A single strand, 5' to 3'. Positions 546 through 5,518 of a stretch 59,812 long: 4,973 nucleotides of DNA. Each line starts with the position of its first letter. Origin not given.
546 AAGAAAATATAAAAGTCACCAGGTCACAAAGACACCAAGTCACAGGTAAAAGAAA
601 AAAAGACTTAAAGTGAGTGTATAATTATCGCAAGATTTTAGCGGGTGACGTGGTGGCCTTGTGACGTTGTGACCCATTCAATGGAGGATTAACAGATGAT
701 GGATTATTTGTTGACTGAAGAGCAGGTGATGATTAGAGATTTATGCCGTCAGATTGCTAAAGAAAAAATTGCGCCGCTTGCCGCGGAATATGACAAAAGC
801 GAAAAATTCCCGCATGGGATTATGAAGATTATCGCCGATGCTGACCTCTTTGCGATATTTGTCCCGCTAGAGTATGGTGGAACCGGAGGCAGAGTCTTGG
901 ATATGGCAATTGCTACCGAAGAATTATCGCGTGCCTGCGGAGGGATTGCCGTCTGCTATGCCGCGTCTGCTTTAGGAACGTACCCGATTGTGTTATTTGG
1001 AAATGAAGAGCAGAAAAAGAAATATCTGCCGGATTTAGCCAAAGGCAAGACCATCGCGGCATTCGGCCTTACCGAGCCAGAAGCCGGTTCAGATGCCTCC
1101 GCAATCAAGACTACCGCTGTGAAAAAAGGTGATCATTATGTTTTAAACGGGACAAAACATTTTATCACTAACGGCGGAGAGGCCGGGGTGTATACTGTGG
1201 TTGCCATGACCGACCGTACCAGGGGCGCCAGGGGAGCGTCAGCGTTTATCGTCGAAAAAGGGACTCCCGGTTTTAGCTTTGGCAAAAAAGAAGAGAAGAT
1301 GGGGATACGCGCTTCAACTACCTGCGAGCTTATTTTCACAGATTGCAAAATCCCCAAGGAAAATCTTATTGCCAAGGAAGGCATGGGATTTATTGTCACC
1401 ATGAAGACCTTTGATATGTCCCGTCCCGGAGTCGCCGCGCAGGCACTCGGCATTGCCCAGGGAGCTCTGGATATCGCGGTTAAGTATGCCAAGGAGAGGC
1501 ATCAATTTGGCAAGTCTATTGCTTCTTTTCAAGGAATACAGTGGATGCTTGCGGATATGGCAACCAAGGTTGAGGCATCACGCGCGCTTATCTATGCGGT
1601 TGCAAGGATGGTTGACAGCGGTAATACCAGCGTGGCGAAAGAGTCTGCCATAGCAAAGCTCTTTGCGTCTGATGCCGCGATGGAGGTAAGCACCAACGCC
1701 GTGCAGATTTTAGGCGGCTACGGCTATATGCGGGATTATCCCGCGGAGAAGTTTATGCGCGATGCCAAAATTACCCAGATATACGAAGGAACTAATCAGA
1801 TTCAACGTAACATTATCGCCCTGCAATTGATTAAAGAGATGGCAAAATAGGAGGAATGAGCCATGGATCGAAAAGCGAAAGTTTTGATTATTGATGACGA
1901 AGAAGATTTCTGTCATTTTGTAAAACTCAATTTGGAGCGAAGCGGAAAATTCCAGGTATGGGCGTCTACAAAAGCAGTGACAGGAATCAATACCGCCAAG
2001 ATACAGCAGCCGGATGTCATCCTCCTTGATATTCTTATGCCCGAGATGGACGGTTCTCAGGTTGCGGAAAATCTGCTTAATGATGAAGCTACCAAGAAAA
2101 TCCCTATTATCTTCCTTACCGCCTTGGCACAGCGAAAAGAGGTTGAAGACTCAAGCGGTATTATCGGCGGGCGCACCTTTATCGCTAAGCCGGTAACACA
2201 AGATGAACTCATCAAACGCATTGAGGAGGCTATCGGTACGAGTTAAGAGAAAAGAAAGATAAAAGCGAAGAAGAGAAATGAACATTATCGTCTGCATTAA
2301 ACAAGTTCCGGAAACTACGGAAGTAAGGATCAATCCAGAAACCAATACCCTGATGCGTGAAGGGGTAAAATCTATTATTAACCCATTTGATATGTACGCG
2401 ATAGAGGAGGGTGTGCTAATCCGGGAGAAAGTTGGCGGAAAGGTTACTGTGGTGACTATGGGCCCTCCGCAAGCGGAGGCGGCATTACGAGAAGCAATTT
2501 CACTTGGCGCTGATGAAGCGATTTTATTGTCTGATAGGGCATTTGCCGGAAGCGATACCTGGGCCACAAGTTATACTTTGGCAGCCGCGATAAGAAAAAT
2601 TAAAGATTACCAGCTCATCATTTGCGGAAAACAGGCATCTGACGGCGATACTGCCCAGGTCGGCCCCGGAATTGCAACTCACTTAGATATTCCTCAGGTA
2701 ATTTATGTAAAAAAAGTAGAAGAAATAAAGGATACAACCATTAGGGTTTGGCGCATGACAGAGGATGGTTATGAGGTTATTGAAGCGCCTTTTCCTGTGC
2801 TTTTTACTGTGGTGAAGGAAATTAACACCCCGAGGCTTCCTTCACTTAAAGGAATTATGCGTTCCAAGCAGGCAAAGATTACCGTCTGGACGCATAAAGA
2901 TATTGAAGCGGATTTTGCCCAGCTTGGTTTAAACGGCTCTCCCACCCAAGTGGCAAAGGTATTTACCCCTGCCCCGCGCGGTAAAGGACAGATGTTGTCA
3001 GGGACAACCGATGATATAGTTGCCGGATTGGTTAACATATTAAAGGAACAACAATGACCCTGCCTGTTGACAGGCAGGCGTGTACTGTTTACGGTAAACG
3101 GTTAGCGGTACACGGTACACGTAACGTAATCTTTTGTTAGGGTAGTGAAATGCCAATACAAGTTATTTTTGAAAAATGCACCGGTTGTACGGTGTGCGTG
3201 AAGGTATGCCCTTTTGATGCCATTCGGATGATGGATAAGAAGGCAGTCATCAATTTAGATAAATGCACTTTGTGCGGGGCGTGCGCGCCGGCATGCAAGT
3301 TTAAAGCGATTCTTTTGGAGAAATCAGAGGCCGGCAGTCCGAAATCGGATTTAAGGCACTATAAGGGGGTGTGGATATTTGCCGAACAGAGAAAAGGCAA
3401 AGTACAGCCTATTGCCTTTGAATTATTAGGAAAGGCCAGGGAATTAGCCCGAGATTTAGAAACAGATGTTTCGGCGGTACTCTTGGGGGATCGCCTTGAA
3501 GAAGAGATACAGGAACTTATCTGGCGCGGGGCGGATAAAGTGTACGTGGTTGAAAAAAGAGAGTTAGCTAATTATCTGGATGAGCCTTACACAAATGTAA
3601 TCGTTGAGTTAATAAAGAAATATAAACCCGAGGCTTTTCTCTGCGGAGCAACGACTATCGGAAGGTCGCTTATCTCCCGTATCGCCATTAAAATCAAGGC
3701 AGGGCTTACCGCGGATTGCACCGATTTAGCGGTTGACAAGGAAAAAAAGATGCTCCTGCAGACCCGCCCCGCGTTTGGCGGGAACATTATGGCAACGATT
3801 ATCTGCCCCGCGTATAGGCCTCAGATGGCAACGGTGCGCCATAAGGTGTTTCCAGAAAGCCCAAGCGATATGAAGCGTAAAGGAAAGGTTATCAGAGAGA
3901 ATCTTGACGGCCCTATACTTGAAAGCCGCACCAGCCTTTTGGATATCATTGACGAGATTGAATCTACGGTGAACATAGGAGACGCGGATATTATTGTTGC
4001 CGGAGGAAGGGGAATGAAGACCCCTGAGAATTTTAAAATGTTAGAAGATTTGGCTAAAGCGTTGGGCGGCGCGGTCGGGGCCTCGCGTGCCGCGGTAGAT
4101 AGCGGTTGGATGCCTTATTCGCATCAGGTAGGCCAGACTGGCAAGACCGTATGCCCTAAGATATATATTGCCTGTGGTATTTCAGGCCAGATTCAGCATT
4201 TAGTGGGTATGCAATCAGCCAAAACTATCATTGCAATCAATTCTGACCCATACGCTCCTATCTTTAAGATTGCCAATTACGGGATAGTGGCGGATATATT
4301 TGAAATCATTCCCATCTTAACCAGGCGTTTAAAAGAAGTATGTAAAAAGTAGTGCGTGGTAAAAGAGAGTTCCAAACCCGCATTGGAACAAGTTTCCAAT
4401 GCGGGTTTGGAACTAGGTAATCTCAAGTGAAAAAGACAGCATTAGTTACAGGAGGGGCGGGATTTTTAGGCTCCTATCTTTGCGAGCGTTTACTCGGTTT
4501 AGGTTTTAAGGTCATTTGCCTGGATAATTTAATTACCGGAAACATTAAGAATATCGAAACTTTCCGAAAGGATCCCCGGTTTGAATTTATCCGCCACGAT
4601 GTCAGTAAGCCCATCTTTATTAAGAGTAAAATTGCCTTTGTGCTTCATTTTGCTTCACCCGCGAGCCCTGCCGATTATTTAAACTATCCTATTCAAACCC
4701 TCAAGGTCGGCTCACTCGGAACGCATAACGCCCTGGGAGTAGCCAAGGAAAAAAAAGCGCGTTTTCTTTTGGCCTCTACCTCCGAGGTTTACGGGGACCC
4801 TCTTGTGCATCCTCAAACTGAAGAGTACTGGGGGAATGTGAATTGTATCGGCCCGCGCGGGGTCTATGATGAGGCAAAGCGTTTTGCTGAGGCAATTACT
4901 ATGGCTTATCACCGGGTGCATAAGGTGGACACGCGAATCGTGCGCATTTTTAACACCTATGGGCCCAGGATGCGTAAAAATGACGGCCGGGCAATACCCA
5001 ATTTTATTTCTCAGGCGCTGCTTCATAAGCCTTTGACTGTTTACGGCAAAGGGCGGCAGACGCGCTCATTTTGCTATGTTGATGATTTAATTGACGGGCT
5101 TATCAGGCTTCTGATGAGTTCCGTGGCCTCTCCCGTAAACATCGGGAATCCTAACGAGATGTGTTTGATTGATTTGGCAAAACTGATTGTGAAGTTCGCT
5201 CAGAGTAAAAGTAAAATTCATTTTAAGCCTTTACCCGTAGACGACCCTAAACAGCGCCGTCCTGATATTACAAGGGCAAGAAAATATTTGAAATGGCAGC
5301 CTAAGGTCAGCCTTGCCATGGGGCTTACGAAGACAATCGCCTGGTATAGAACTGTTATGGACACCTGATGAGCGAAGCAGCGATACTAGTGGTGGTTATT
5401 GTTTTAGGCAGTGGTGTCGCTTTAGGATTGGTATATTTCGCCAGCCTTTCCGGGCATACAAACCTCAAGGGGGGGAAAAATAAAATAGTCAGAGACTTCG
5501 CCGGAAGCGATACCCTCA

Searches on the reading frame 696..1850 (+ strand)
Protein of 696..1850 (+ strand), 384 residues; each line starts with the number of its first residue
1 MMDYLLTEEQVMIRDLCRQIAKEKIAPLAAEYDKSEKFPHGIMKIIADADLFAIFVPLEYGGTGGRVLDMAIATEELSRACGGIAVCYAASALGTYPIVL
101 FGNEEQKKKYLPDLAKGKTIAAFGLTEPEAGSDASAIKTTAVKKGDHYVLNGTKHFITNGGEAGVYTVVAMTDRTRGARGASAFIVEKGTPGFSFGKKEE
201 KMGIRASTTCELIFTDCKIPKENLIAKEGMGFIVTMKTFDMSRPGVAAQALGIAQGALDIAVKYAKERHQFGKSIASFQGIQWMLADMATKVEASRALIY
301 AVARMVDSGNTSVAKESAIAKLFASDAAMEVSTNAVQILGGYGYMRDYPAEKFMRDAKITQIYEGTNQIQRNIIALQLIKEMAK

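Call 7: search_protein_families(library=ncbifam, proteins=[window:696-1850:+], max_evalue=0.00001)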
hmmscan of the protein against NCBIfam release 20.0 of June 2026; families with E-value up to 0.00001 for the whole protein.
window:696-1850:+ (384 aa): 23 families
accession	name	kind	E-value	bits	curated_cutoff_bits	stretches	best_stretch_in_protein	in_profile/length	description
NF042972.1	AcrlCoAredClosAcrC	equivalog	5.3e-148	492.7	640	1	2-379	1-377/378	acryloyl-CoA reductase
NF043006.1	CyhCrbnylCoADH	equivalog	2.2e-119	398.9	650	1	7-381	5-378/380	cyclohexane-1-carbonyl-CoA dehydrogenase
NF058590.1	AcCoDHFadEBacil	equivalog_domain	2.8e-101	339.9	600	1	6-381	21-413/586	acyl-CoA dehydrogenase FadE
NF045552.1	GlutCoADH_Des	equivalog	1.8e-96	323.7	470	1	2-377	1-378/387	glutaryl-CoA dehydrogenase Acd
NF042439.1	SulpropCoADesulf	equivalog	1.4e-92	310.4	600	1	17-380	4-372/379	3-sulfinopropanoyl-CoA desulfinase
NF045652.1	ProlPCPDhRedW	equivalog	3.2e-81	273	650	1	12-377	6-372/376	L-prolyl-[peptidyl-carrier protein] dehydrogenase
NF008997.0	PRK12341.1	equivalog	3.2e-76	256.9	537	1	2-382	1-380/382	acyl-CoA dehydrogenase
NF053553.1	prodigi_MBC_PigA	equivalog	3.3e-74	250.3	500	1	2-378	1-379/381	prodigiosin MBC biosynthesis dehydrogenase PigA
NF002885.1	PRK03354.1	equivalog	3.1e-61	207.5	540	1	2-371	1-366/378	crotonobetainyl-CoA dehydrogenase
TIGR03207.1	cyc_hxne_CoA_dh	equivalog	2.7e-60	204.1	575.35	1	6-376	1-369/372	cyclohexanecarboxyl-CoA dehydrogenase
NF052270.1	Staph_DH_FadE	equivalog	1.8e-52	178.4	600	1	6-378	21-393/400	acyl-CoA dehydrogenase FadE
NF049984.1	Rv1679_FadE16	equivalog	3.2e-35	122.1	600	1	28-366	15-353/371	Rv1679 family acyl-CoA dehydrogenase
NF007000.1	PRK09463.1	subfamily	3.2e-35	121.7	600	1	31-374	64-430/726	acyl-CoA dehydrogenase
TIGR03204.1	pimC_large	equivalog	5.3e-28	98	623.85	1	54-375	57-389/395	pimeloyl-CoA dehydrogenase large subunit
NF009586.0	PRK13026.1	subfamily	2.4e-27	95.6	608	1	34-374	105-465/777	acyl-CoA dehydrogenase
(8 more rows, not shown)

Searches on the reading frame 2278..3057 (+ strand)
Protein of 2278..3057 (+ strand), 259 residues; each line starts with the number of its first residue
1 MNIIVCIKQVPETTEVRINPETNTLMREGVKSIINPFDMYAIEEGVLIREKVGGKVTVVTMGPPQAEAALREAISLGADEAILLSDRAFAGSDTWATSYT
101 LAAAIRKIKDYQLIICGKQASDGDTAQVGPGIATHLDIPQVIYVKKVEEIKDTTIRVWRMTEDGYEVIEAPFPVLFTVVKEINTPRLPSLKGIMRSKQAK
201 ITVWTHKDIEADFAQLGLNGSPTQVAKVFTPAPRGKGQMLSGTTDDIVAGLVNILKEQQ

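Call 7: search_protein_families(library=ncbifam, proteins=[window:2278-3057:+], max_evalue=0.00001)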
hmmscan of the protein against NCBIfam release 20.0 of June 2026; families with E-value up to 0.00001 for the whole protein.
window:2278-3057:+ (259 aa): 6 families
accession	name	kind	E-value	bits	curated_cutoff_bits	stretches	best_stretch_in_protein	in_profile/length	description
NF040731.1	flavo_sub_EftB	exception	8.5e-103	343.2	445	1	2-258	1-257/260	electron transfer flavoprotein subunit beta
NF042971.1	AcrlCoAredClosAcrB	equivalog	2.7e-78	262.7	475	1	1-258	1-263/266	acryloyl-CoA reductase electron transfer subunit gamma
NF008998.0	PRK12342.1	equivalog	4.8e-34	117.9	338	1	1-257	1-251/254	electron transfer flavoprotein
NF002888.0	PRK03359.1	subfamily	1.7e-33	116.1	219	1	1-252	1-249/256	putative electron transfer flavoprotein FixA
TIGR04503.1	mft_etfB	hypoth_equivalog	6.5e-21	74.9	200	1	4-215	2-224/290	mycofactocin-associated electron transfer flavoprotein beta subunit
NF051844.1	ETFlavBetaProt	equivalog_domain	3.1e-06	26.9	350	1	52-200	35-178/254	electron transfer flavoprotein subunit beta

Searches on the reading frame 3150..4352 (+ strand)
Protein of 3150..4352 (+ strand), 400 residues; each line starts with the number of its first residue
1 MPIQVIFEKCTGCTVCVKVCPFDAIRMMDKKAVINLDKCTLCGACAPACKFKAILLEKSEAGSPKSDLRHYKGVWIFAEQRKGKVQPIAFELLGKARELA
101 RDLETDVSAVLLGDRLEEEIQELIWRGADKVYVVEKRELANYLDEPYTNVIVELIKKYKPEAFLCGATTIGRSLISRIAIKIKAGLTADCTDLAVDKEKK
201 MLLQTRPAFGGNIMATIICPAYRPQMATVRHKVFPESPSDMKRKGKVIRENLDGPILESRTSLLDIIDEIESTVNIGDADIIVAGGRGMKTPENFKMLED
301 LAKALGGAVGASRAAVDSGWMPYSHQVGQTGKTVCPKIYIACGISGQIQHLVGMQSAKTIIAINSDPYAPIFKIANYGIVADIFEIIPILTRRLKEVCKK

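Call 7: search_protein_families(library=ncbifam, proteins=[window:3150-4352:+], max_evalue=0.00001)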
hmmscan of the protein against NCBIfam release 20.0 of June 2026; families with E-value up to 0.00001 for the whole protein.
window:3150-4352:+ (400 aa): 38 families (the best 25 are shown)
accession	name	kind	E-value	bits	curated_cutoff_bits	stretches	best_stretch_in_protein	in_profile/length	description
NF042970.1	AcrlCoAredClosAcrA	equivalog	4.8e-104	348.3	600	2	196-396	154-359/360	acryloyl-CoA reductase electron transfer subunit beta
NF038209.1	mft_etfA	equivalog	3.7e-38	131.5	240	1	105-395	23-303/303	mycofactocin-associated electron transfer flavoprotein alpha subunit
NF008884.0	PRK11916.1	equivalog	4.9e-38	131.2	528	1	72-394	5-310/312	electron transfer flavoprotein subunit alpha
NF002889.0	PRK03363.1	equivalog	7.3e-37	127.3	549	1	72-394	5-311/313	electron transfer flavoprotein subunit alpha/FixB family protein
NF051845.1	EtFlavAlphaProt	equivalog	1.9e-36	125.9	600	1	79-395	98-400/406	electron transfer flavoprotein subunit alpha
NF040770.1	hetero_SS_HdrA2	exception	1.3e-12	46.7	1100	1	4-59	573-628/777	CoB-CoM heterodisulfide reductase HdrA2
NF045874.1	Vhu_polyferre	exception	1.9e-12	46.6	600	1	2-57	123-177/381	F420-non-reducing hydrogenase associated-polyferredoxin VhuB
NF038196.1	ferrodoxin_EFR1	subfamily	3.9e-11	43.4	75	1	8-61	184-236/242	EFR1 family ferrodoxin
TIGR04105.1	FeFe_hydrog_B1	subfamily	7.3e-11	41.4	450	1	6-55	109-160/462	monomeric [FeFe] hydrogenase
NF058577.1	FdxA_fam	equivalog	8.5e-11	41.9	65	1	5-53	4-52/52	4Fe-4S ferredoxin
TIGR02700.1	flavo_MJ0208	hypoth_equivalog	1.2e-10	41.1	251.35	1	1-55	141-195/234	dihydromethanopterin reductase (acceptor)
NF040864.1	HgcB_ferredoxin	equivalog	2.1e-10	40.3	99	1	6-57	12-64/93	mercury methylation ferredoxin HgcB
NF043069.1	T4HPD_activ_SAM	equivalog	4.6e-10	39.3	425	1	4-53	47-96/299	trans-4-hydroxy-L-proline dehydratase activase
TIGR01944.1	rnfB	subfamily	1.6e-08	34.4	68.7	1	8-60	113-166/190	RnfABCDGE type electron transport complex subunit B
NF045490.1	FdxA_Protbact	equivalog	2e-08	34.4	135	1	5-61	4-62/104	ferredoxin FdxA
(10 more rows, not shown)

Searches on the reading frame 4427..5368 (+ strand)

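Call 7: search_protein_families(library=ncbifam, proteins=[window:4427-5368:+], max_evalue=0.00001)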
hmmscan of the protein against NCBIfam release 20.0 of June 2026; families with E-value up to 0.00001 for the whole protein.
window:4427-5368:+ (313 aa): 17 families
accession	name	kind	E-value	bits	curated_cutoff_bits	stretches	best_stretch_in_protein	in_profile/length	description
TIGR01181.1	dTDP_gluc_dehyt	equivalog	8.1e-41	140.1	365.1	1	5-309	2-313/321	dTDP-glucose 4,6-dehydratase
TIGR04180.1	EDH_00030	hypoth_equivalog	1.9e-30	105.9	475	1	6-267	2-265/297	NAD-dependent 4,6-dehydratase LegB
TIGR01179.1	galE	equivalog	6.8e-27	94.2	262.3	1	6-310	3-328/332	UDP-glucose 4-epimerase GalE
NF011728.1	PRK15181.1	equivalog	3.1e-26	92.2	760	1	3-308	16-338/348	Vi polysaccharide biosynthesis UDP-N-acetylglucosaminuronic acid C-4 epimerase TviC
NF008872.0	PRK11908.1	equivalog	1.1e-25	90.4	294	1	3-310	2-338/349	bifunctional UDP-4-keto-pentose/UDP-xylose synthase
NF005998.1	PRK08125.1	equivalog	1.9e-25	89.3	777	1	3-306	316-648/649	bifunctional UDP-4-amino-4-deoxy-L-arabinose formyltransferase/UDP-glucuronic acid oxidase ArnA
NF007490.0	PRK10084.1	subfamily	3.7e-24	85.4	649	1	5-308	3-335/361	dTDP-glucose 4,6-dehydratase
NF007582.0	PRK10217.1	equivalog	7.8e-24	84.4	698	1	3-308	2-332/355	dTDP-glucose 4,6-dehydratase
TIGR02197.1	heptose_epim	equivalog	1.9e-19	70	274.6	1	6-308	2-314/316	ADP-glyceromanno-heptose 6-epimerase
NF047922.1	GDPFucSynFcl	equivalog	8.4e-14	51.7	500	1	6-308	6-302/308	GDP-L-fucose synthase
NF007956.0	PRK10675.1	subfamily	1.1e-13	51.1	394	1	5-306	3-328/338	UDP-glucose 4-epimerase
TIGR02622.1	CDP_4_6_dhtase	equivalog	5.1e-13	48.9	278.45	1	2-311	4-334/352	CDP-glucose 4,6-dehydratase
TIGR01472.1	gmd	equivalog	1.6e-11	44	415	1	86-195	98-204/342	GDP-mannose 4,6-dehydratase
NF008360.0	PRK11150.1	equivalog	2.5e-09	36.8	452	1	106-282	104-276/310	ADP-glyceromanno-heptose 6-epimerase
NF041015.1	UDPsulfquin_syn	equivalog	3.1e-09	36.3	575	1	187-229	236-278/384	UDP-sulfoquinovose synthase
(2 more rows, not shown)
